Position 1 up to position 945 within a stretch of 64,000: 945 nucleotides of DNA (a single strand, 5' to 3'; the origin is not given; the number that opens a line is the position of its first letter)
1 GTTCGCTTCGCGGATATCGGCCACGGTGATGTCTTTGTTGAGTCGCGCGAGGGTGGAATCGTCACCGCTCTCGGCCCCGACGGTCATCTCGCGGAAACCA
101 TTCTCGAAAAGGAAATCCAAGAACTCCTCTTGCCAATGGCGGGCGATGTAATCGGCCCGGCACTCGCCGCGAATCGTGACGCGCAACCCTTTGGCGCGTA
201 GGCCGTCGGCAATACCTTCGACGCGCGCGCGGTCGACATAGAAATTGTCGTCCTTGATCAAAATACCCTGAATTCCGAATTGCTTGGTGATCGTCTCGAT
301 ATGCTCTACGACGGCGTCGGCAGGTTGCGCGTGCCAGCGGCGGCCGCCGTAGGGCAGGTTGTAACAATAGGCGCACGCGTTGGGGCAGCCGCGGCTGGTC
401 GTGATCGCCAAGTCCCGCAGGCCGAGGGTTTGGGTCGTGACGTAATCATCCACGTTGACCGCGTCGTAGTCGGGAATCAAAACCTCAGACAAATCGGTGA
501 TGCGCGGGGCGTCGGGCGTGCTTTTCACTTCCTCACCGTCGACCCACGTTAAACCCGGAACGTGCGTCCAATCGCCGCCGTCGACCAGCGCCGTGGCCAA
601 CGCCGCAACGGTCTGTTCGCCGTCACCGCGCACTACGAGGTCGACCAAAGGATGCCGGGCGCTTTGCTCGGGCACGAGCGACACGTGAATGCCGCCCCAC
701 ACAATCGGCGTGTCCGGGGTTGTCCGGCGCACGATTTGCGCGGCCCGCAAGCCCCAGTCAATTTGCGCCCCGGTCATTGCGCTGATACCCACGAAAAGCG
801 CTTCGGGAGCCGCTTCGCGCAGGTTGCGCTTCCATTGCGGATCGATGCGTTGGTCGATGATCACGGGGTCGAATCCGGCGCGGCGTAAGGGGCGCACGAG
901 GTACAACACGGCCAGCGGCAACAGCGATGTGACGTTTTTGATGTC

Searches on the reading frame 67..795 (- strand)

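Call 89: search_protein_families(library=pfam, proteins=[window:67-795:-], max_evalue=0.1)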
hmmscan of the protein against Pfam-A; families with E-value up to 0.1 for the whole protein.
window:67-795:- (243 aa): 4 families
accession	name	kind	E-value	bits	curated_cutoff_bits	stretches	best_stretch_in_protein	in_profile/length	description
PF02310.24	B12-binding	-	7.6e-12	45.6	32.1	1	1-67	54-121/121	B12 binding domain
PF04055.27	Radical_SAM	-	4.2e-06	27.5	29.5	1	132-243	2-111/166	Radical SAM superfamily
PF08497.15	Radical_SAM_N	-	0.0028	17.4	25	0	19-118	117-226/301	Radical SAM N-terminal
PF19864.5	Radical_SAM_N2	-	0.016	15.1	29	1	26-70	83-125/151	Radical SAM proteins, N-terminal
